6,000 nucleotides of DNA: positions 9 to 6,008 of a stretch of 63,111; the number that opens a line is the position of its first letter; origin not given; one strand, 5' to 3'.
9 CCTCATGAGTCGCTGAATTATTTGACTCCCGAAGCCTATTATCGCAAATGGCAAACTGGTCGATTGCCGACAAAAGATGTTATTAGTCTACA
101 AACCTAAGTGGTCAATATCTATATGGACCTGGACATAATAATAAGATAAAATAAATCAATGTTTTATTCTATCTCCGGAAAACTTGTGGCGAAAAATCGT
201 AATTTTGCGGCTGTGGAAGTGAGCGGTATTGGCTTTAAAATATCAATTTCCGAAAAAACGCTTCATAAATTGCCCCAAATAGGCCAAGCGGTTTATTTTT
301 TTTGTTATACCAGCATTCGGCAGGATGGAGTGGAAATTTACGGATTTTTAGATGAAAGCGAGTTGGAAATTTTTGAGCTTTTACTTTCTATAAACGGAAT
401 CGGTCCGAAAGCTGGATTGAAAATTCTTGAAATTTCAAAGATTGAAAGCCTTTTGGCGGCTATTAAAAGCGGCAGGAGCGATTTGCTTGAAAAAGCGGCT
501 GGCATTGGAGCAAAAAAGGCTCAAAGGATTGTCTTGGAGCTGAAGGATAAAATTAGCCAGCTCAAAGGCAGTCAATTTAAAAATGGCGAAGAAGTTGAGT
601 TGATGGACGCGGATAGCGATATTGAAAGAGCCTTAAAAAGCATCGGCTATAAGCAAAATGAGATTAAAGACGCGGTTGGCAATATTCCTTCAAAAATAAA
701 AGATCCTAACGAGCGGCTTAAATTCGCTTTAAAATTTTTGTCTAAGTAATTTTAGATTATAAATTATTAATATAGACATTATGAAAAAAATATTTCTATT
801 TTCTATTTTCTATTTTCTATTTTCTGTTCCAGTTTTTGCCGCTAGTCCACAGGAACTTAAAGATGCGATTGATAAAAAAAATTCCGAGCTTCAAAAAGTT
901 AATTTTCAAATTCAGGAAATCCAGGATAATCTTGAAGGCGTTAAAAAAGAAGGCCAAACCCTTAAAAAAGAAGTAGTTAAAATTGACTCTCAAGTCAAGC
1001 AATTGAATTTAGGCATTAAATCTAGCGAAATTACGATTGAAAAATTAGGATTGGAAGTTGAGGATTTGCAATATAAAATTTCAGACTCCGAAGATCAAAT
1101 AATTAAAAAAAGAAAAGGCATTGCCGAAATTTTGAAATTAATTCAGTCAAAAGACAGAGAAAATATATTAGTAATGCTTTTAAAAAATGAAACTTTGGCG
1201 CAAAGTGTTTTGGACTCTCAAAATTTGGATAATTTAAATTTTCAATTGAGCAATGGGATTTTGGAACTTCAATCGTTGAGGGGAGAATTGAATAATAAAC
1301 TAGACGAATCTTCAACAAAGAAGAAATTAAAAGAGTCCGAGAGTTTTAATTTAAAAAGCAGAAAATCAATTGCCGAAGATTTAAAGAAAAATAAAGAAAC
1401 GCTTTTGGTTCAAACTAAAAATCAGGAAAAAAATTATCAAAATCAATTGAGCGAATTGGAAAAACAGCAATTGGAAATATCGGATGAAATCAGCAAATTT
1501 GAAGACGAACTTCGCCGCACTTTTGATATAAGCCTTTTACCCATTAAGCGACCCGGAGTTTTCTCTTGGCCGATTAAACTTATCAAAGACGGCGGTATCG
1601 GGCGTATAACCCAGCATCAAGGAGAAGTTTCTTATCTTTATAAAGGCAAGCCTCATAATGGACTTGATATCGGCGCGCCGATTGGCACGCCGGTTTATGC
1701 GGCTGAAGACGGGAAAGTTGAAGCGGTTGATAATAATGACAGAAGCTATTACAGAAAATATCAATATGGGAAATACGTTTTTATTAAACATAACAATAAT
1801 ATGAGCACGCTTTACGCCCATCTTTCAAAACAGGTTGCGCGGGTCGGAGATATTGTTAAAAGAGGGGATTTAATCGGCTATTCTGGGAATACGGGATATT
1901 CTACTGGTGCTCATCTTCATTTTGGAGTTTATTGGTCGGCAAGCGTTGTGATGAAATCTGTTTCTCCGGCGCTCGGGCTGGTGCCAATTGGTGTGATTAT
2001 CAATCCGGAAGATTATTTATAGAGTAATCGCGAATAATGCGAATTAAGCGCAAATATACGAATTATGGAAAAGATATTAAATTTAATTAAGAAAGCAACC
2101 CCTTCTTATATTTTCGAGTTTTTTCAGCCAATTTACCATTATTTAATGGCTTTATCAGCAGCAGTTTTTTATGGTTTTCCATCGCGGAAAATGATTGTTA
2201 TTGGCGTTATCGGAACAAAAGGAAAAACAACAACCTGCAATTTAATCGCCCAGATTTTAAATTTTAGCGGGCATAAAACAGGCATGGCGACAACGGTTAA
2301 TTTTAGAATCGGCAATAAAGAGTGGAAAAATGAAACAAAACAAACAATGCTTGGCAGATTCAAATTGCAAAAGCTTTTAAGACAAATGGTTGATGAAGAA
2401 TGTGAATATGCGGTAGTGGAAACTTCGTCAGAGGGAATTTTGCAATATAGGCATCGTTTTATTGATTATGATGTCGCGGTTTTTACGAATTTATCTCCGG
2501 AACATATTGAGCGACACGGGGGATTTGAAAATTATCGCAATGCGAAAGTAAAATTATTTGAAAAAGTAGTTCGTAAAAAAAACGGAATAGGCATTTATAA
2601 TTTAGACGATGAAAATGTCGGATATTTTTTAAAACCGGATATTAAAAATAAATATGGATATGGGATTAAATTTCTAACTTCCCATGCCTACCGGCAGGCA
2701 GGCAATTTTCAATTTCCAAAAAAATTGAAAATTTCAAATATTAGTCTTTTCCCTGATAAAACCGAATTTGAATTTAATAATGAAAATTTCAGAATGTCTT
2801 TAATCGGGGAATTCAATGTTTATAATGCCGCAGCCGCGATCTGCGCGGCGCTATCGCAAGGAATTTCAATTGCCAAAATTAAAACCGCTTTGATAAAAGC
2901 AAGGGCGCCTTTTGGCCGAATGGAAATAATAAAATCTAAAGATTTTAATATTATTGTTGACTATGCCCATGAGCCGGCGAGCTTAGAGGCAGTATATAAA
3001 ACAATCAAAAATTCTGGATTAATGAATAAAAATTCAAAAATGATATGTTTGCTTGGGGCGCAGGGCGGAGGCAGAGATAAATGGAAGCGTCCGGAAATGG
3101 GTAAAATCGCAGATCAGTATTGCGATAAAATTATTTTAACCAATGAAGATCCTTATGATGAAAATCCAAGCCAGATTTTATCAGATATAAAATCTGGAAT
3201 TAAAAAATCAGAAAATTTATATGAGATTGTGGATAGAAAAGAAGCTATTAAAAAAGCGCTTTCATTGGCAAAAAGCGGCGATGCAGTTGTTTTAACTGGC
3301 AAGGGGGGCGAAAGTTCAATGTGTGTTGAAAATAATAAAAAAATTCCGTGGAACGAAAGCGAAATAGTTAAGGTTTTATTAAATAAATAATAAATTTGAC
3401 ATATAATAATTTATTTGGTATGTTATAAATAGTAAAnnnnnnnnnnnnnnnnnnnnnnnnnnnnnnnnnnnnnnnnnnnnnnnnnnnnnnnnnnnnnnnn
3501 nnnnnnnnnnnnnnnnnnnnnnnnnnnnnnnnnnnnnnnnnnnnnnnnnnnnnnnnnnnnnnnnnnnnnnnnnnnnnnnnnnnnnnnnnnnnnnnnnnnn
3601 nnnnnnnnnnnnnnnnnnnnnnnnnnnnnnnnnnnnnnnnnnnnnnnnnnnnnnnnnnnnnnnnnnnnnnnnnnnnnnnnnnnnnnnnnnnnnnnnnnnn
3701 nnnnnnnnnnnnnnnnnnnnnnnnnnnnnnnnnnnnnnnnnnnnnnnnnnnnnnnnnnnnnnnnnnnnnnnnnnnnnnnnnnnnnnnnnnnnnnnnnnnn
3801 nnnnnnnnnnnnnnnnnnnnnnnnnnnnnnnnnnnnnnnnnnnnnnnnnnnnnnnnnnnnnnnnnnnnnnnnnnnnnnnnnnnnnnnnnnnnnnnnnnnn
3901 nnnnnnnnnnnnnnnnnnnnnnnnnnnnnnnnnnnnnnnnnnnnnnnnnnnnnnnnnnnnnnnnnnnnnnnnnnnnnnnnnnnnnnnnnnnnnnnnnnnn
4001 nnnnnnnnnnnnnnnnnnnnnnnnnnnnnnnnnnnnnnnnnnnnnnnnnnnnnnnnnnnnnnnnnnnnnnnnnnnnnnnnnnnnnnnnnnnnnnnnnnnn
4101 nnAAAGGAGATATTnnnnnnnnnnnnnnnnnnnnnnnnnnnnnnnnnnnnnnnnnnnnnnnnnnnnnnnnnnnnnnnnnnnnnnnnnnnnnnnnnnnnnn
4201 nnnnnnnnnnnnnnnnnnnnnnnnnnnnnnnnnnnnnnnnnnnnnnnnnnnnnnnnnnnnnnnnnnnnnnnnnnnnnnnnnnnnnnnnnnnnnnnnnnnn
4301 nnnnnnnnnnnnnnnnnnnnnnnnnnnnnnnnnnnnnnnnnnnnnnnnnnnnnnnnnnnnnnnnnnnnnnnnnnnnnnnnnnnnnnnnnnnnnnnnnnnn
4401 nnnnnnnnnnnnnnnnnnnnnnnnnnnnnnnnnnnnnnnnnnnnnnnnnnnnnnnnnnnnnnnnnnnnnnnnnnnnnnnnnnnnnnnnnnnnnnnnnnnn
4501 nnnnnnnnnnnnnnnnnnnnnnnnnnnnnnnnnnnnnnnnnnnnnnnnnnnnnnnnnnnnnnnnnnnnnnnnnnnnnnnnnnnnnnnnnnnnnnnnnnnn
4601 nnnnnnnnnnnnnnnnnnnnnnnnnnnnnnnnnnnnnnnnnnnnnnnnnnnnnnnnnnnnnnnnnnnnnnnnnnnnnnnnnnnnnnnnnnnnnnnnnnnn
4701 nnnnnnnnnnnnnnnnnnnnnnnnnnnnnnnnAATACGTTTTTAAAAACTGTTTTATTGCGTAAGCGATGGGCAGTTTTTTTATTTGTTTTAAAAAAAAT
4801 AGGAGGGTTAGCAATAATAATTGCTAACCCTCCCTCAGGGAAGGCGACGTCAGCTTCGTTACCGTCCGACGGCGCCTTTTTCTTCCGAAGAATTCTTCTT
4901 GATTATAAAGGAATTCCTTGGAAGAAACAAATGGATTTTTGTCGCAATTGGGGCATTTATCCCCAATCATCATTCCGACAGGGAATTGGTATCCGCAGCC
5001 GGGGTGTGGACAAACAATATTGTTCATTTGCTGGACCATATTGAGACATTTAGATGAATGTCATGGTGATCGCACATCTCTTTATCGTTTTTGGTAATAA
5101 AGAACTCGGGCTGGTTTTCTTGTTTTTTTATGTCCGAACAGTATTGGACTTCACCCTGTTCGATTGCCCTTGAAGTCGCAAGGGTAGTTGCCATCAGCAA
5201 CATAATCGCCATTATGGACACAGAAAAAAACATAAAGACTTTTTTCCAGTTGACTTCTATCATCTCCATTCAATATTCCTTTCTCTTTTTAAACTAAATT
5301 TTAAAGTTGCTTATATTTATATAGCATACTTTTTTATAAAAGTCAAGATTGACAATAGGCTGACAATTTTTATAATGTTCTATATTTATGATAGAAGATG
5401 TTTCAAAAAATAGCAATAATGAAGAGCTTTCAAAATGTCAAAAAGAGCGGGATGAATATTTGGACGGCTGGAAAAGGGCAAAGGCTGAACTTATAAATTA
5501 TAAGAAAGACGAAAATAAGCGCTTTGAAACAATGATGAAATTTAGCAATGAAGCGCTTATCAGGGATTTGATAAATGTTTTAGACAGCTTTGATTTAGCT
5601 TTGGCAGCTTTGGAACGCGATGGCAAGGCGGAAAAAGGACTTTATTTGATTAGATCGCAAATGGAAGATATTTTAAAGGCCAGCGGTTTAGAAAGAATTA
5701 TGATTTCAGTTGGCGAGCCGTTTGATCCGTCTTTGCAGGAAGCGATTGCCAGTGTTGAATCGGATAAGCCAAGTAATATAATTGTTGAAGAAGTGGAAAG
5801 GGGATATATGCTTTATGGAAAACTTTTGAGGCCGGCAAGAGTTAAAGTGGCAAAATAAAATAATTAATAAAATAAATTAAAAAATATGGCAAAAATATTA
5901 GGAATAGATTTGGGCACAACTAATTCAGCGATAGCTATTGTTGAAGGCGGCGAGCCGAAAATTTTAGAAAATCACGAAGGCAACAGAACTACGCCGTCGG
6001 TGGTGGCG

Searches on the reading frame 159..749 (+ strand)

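Call 88: search_protein_families(library=pfam, proteins=[window:159-749:+], max_evalue=0.00001)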
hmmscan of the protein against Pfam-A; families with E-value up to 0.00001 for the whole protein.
window:159-749:+ (196 aa): 2 families
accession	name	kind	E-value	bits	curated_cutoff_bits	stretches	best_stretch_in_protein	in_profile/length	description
PF01330.27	RuvA_N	-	1.9e-15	57.1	23.6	1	1-62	1-61/61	RuvA N terminal domain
PF14520.12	HHH_5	-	9.8e-14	52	27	1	72-130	1-57/57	Helix-hairpin-helix domain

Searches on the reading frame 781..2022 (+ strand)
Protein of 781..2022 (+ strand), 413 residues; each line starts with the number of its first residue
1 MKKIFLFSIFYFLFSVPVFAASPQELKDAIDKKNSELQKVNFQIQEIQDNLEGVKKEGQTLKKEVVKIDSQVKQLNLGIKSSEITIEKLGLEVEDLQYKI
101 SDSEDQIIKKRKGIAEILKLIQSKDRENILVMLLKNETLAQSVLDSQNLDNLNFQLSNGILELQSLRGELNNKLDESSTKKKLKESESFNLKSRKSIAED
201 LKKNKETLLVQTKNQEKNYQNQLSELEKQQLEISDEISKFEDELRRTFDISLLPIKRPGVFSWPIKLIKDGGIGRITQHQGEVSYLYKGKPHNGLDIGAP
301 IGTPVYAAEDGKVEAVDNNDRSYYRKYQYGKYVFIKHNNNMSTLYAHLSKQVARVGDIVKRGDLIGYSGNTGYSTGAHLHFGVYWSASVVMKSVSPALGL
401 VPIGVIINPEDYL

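Call 88: search_protein_families(library=pfam, proteins=[window:781-2022:+], max_evalue=0.00001)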
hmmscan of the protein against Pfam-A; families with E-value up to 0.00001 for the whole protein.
window:781-2022:+ (413 aa): 1 family
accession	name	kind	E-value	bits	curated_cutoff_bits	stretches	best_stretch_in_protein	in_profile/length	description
PF01551.29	Peptidase_M23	-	1.3e-29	102.7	28.7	1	291-387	2-91/96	Peptidase family M23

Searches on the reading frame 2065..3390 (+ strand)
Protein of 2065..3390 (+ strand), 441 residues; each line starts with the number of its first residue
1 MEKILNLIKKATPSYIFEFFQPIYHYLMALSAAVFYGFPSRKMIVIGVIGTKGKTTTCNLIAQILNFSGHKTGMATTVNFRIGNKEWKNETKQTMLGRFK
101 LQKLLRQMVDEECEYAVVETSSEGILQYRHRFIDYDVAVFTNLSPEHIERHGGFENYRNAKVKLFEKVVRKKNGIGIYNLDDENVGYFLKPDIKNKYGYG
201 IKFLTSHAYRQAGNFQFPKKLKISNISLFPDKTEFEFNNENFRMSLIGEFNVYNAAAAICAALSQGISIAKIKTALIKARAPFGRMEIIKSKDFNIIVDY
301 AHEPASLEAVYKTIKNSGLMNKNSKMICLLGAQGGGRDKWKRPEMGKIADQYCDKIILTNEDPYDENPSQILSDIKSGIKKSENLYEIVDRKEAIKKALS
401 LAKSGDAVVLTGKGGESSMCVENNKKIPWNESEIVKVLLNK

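Call 88: search_protein_families(library=pfam, proteins=[window:2065-3390:+], max_evalue=0.00001)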
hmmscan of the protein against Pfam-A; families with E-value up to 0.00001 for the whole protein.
window:2065-3390:+ (441 aa): 2 families
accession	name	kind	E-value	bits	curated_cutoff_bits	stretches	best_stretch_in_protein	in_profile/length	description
PF08245.18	Mur_ligase_M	-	4.2e-44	151.3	24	1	50-262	3-200/200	Mur ligase middle domain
PF02875.26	Mur_ligase_C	-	2e-28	100.2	28.4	1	284-414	1-127/127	Mur ligase, glutamate ligase domain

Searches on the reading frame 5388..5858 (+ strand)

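Call 88: search_protein_families(library=pfam, proteins=[window:5388-5858:+], max_evalue=0.00001)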
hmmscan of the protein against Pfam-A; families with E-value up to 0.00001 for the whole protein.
window:5388-5858:+ (156 aa): 1 family
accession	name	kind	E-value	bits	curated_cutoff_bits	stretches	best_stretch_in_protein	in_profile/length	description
PF01025.24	GrpE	-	3.2e-38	131.4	25.8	1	7-156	13-165/165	GrpE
